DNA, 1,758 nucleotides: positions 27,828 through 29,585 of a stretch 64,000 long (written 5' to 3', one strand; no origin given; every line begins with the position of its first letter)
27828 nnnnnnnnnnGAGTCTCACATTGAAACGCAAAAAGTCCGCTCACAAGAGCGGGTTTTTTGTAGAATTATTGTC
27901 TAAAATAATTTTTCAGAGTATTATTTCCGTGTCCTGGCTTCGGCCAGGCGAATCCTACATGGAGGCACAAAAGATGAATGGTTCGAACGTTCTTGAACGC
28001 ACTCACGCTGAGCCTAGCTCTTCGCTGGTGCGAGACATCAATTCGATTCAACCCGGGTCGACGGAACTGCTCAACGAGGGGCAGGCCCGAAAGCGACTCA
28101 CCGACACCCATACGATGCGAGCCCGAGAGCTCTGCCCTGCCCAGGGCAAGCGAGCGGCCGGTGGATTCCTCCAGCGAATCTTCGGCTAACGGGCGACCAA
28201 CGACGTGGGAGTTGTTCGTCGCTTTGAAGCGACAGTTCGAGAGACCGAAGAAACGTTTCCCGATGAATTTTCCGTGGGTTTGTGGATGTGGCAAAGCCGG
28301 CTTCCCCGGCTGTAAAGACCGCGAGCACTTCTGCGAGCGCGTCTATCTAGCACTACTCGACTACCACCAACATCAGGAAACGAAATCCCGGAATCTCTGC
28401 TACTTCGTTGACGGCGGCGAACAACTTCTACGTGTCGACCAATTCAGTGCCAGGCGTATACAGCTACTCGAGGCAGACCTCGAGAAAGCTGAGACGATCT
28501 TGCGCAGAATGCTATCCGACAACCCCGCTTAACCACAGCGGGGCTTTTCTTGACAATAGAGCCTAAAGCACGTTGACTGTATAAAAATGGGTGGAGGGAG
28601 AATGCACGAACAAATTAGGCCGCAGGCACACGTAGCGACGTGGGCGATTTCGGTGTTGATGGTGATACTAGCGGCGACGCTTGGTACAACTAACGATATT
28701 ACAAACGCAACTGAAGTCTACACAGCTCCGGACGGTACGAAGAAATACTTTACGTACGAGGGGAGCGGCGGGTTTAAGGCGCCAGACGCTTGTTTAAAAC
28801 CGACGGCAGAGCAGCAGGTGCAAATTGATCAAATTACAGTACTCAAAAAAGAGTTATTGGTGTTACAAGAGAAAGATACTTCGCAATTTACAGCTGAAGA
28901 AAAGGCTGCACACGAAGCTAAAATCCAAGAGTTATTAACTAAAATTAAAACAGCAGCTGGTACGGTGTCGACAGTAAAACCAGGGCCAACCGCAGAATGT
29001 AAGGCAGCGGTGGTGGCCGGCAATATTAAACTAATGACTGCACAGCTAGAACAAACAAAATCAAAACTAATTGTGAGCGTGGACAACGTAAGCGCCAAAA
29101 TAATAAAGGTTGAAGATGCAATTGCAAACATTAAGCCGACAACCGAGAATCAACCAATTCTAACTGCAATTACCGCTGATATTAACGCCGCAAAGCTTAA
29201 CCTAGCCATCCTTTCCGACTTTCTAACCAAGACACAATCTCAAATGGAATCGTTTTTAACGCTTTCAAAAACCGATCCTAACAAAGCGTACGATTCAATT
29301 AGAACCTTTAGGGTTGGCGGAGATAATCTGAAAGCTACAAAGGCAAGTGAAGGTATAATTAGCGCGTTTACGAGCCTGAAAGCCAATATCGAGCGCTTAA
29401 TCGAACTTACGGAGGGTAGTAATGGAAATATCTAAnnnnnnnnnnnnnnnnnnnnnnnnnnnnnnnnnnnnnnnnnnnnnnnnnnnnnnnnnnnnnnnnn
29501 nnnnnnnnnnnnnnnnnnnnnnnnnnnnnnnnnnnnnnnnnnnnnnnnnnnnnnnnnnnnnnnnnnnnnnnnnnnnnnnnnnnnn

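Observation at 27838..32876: A ~5-kb accessory island splits rpsJ from rplC and is transcriptionally insulated from the ribosomal superoperon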

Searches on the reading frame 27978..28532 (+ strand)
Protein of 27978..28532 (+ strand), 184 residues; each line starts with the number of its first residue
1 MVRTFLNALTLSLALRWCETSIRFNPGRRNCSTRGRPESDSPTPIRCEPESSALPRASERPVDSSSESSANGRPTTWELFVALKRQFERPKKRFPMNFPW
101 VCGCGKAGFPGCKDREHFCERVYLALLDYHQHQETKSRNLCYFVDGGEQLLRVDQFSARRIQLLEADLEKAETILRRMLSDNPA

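Call 8: search_protein_families(library=pfam, proteins=[window:27978-28532:+], max_evalue=0.1)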
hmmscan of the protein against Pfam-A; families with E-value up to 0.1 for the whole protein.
window:27978-28532:+ (184 aa): 0 families

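Call 9: search_protein_families(library=ncbifam, proteins=[window:27978-28532:+], max_evalue=0.1)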
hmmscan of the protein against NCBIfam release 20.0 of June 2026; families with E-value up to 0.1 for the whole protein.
window:27978-28532:+ (184 aa): 0 families

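Call 17: search_protein_families(library=padloc, proteins=[window:27978-28532:+], max_evalue=0.1)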
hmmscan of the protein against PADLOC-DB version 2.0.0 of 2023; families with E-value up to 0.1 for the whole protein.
window:27978-28532:+ (184 aa): 0 families

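Call 52: find_homologous_proteins(query=window:27978-28532:+, max_evalue=0.001)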
Query window:27978-28532:+ (184 aa): 3 proteins with E <= 0.001 among 115 candidates.
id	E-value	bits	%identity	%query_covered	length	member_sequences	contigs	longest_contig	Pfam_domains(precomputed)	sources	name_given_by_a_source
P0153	1.8e-119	414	98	100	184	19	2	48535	-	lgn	-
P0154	2.6e-98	345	83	100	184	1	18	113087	-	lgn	-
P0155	5.9e-17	80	39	73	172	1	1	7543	-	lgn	-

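Call 53: find_encoding_contigs(protein=P0154, flank=10000, max_places=5)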
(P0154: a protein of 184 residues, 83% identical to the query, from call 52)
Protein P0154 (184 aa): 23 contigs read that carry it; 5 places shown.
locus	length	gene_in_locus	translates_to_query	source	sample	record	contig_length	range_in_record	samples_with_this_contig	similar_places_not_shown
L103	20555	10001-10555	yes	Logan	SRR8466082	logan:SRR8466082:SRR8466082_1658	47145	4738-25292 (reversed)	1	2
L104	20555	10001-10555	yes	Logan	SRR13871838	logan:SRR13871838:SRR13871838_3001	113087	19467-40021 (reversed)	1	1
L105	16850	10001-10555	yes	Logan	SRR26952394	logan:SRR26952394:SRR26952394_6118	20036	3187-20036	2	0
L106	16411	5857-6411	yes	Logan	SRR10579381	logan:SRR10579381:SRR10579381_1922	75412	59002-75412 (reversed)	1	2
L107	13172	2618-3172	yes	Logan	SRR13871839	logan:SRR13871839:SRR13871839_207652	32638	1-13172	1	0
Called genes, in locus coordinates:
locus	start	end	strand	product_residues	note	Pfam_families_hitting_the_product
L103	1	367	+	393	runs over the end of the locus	PF00009:GTP_EFTU, PF03144:GTP_EFTU_D2, PF03143:GTP_EFTU_D3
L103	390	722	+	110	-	PF00338:Ribosomal_S10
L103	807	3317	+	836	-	PF13588:HSDR_N_2 (weak), PF00270:DEAD, PF04851:ResIII, PF18766:SWI2_SNF2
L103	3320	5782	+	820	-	PF02384:N6_Mtase, PF01170:UPF0020 (weak), PF20473:MmeI_Mtase (faint), PF07669:Eco57I (weak), PF01420:Methylase_S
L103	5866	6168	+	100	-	-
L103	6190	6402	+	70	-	PF01844:HNH (faint)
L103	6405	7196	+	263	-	PF01381:HTH_3, PF12844:HTH_19, PF13443:HTH_26 (faint), PF13560:HTH_31 (weak), PF13274:SocA_Panacea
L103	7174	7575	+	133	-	-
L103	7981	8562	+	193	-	PF12705:PDDEXK_1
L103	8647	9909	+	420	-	PF00089:Trypsin, PF13365:Trypsin_2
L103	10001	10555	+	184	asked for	-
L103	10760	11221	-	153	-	-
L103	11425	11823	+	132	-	PF07883:Cupin_2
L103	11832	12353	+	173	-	PF01625:PMSR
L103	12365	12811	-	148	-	-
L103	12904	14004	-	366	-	PF08545:ACP_syn_III (weak), PF08541:ACP_syn_III_C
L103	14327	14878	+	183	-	PF00297:Ribosomal_L3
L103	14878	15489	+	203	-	PF00573:Ribosomal_L4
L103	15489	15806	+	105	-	PF00276:Ribosomal_L23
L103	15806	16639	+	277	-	PF00181:Ribosomal_L2_N, PF03947:Ribosomal_L2_C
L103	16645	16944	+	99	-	PF00203:Ribosomal_S19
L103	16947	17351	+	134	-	PF00237:Ribosomal_L22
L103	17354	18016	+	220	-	PF07650:KH_2, PF00189:Ribosomal_S3_C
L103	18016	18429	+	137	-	PF00252:Ribosomal_L16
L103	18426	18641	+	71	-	PF00831:Ribosomal_L29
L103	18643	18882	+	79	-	PF00366:Ribosomal_S17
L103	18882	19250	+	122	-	PF00238:Ribosomal_L14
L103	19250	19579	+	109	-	PF00467:KOW (weak), PF17136:ribosomal_L24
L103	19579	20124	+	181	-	PF00281:Ribosomal_L5, PF00673:Ribosomal_L5_C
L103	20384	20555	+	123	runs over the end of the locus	PF00410:Ribosomal_S8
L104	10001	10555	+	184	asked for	-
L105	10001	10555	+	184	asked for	-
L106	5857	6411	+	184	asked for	-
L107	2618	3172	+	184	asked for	-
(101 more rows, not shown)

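Call 54: find_encoding_contigs(protein=P0155, flank=8000, max_places=2)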
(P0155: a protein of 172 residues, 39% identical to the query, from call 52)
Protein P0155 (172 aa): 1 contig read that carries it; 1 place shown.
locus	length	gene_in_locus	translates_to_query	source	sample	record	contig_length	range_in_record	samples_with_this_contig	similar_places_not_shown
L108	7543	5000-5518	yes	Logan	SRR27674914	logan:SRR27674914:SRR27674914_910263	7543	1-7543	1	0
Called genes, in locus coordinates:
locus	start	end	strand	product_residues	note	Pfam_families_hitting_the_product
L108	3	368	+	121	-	?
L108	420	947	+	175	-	PF08534:Redoxin, PF00578:AhpC-TSA (weak)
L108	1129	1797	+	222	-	PF00466:Ribosomal_L10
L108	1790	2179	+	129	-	PF16320:Ribosomal_L12_N, PF00542:Ribosomal_L12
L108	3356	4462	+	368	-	-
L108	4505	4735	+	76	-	-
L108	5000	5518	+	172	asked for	-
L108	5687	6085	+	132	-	PF00300:His_Phos_1 (faint)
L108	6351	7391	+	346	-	PF01702:TGT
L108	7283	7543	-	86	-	?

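Call 58: search_protein_families(library=pfam, proteins=[L103:5866-6168:+, L103:7174-7575:+, L108:3356-4462:+], max_evalue=0.01)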
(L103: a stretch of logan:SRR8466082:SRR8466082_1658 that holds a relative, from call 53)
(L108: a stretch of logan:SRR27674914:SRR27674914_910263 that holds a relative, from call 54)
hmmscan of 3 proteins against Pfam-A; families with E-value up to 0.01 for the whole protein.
L103:5866-6168:+ (100 aa): 0 families

L103:7174-7575:+ (133 aa): 0 families

L108:3356-4462:+ (368 aa): 1 family
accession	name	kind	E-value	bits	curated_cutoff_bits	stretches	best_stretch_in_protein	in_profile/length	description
PF20990.2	DUF2207_C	-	0.007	16.5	33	0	162-259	81-185/247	Predicted membrane protein (DUF2207) C-terminal domain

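Call 82: search_protein_families(library=padloc, proteins=[L103:807-3317:+, L103:3320-5782:+, L103:6405-7196:+, L103:7981-8562:+, L103:8647-9909:+], max_evalue=0.00001)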
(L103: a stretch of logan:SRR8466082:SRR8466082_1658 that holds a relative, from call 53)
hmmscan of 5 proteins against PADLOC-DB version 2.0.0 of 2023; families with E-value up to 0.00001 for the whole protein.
L103:807-3317:+ (836 aa): 15 families
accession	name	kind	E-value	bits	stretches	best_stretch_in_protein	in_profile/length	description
PDLC03047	REase_I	-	6.2e-57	191.1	2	188-622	345-737/1107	Type I restriction enzyme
PDLC03049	REase_I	-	2.9e-39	132.7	2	35-341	36-326/807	Type I restriction enzyme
PDLC03042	REase_I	-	1.3e-29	100.3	1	187-583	445-831/1170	Type I restriction enzyme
PDLC02707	PbeA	-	3.6e-20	70.1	1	170-343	236-418/672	PbeA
PDLC03659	mREase_IV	-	8e-18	61.7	1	203-386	235-425/945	Type IV methyl-directed restriction enzyme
PDLC03658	mREase_IV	-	1.5e-17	60.7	1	191-339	227-372/953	Type IV methyl-directed restriction enzyme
PDLC02704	PbeA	-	7.1e-14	49.2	1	182-578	251-627/682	PbeA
PDLC03048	REase_I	-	2.3e-13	47.2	1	181-339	235-409/976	Type I restriction enzyme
PDLC03045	REase_I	-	4.8e-13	46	1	184-346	255-431/995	Type I restriction enzyme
PDLC03597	REase_MTase_IIG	-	7.6e-13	44.9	1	182-259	163-240/1646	Type IIG restriction enzyme-methyltransferase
PDLC02706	PbeA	-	4.5e-11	40.1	1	162-341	248-434/722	PbeA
PDLC02620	DrmD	-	3.2e-09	33.3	1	188-315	101-229/1060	DrmD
PDLC01439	typeIV_DinG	-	9.8e-08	29.1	1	186-260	16-83/575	CAS-IV-A; associated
PDLC03046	REase_I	-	6.5e-07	25.6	1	184-265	261-342/1025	Type I restriction enzyme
PDLC00659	HmaA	-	6.2e-06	22.3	0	208-314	124-234/1176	SNF2 helicase / DEAD-box helicase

L103:3320-5782:+ (820 aa): 119 families (the best 25 are shown)
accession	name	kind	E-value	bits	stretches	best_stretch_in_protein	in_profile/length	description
PDLC03021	MTase_I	-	3.4e-93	311.1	1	3-474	4-476/491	Type I methyltransferase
PDLC03026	MTase_I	-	2.1e-60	203.2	1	28-382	28-362/487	Type I methyltransferase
PDLC04137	mad5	-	2.7e-43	146.6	2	634-813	3-180/392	mads_5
PDLC03025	MTase_I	-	7.2e-43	145.1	1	85-386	91-380/569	Type I methyltransferase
PDLC03144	Specificity_I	-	1.7e-38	131.2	1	463-793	18-349/388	Type I specificity subunit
PDLC03036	MTase_I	-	2.5e-38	129.9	1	133-386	194-440/635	Type I methyltransferase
PDLC04134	mad2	-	6.9e-37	125.4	1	7-421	142-490/492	mads_2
PDLC03624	REase_MTase_IIG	-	7.4e-36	121.5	2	453-817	881-1265/1271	Type IIG restriction enzyme-methyltransferase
PDLC03106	Specificity_I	-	1.2e-33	114.8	1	454-625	5-197/461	Type I specificity subunit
PDLC03062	Specificity_I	-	2.1e-33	114.1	1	455-794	9-341/375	Type I specificity subunit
PDLC03194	Specificity_I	-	1.2e-32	111.4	2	637-808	12-180/391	Type I specificity subunit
PDLC03018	MTase_I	-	4.7e-29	99.3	2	125-198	278-352/749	Type I methyltransferase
PDLC03318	MTase_II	-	7.5e-27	92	1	98-264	288-462/723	Type II methyltransferase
PDLC03077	Specificity_I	-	6.6e-26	89.8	1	465-790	20-372/417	Type I specificity subunit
PDLC03164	Specificity_I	-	7.6e-25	86.1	1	636-811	5-182/409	Type I specificity subunit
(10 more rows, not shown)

L103:6405-7196:+ (263 aa): 3 families
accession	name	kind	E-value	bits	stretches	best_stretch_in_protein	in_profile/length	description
PDLC02926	HTH_VI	-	5.5e-11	40.6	1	1-79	1-78/92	-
PDLC04775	PDC-M69A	-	2.4e-09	35.7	1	6-69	12-75/113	-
PDLC03665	Control_protein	-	7.3e-06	24.2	0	5-62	12-70/77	control protein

L103:7981-8562:+ (193 aa): 3 families
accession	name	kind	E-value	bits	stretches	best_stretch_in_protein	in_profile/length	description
PDLC00943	Cas4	-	8.3e-07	27.1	0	39-175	55-177/180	CRISPR-associated protein Cas4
PDLC00944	Cas4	-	1.6e-06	26.5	1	38-175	53-175/177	Cas4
PDLC01250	Cas4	-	1.7e-06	26.4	0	43-175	53-166/168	"CAS-I,CAS-II,CAS-III,CAS-IV,CAS-V,CAS-VI; acquisition_associated"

L103:8647-9909:+ (420 aa): 7 families
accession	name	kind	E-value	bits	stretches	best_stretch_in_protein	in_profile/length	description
PDLC02960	RT-Protease_XI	-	1.8e-22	78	1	102-280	322-499/506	single gene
PDLC02959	RT-Protease_XI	-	3e-21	73.9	1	101-267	325-490/510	single gene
PDLC02159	Avs1b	-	7.4e-10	34.8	1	117-214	7-110/1924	-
PDLC03855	LmuA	-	1.8e-09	35.4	1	120-254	11-159/425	-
PDLC05022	PDC-S45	-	1e-07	29.2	0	179-252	129-208/293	-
PDLC00169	HamA1|HamA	-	2e-06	24.6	1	124-261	23-169/483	DUF1837 domain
PDLC04593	PDC-M35A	-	3.4e-06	25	0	124-223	17-129/216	-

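Call 92: find_related_loci(query=A6, collection=viral_contigs, flank=5000)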
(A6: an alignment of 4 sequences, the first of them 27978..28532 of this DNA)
Query A6 (184 aa) in viral_contigs; peptide patterns used: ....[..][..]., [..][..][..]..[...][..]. (x = any residue, [..] = any of these).
259 stretches matched a pattern, but none encodes a relative of the query by tblastn (E <= 1e-3).

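Call 95: search_protein_families(library=phrogs, proteins=[window:27978-28532:+], max_evalue=0.001)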
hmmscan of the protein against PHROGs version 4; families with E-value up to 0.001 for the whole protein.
window:27978-28532:+ (184 aa): 0 families

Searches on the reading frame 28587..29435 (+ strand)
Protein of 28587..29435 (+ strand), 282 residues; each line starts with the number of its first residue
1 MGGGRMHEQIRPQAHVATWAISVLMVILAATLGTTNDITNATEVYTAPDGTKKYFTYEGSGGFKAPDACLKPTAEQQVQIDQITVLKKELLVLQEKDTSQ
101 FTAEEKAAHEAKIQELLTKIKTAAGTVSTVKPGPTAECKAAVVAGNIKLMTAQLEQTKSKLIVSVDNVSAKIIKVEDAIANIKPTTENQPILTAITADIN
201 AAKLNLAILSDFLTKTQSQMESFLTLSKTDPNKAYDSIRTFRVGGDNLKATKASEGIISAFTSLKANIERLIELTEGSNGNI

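Call 8: search_protein_families(library=pfam, proteins=[window:28587-29435:+], max_evalue=0.1)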
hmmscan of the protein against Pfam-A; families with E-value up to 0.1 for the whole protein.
window:28587-29435:+ (282 aa): 1 family
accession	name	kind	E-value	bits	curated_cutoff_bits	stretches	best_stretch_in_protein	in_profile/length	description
PF21538.2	Med15_M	-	0.073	13.7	24.2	0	171-209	64-102/110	ARC105/Med15 mediator subunit central domain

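Call 9: search_protein_families(library=ncbifam, proteins=[window:28587-29435:+], max_evalue=0.1)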
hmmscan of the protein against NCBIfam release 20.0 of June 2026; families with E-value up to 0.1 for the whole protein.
window:28587-29435:+ (282 aa): 0 families

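Call 17: search_protein_families(library=padloc, proteins=[window:28587-29435:+], max_evalue=0.1)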
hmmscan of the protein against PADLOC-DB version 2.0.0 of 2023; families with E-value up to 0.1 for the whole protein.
window:28587-29435:+ (282 aa): 0 families

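Call 95: search_protein_families(library=phrogs, proteins=[window:28602-29435:+], max_evalue=0.001)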
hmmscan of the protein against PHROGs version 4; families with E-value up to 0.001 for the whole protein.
window:28602-29435:+ (277 aa): 0 families
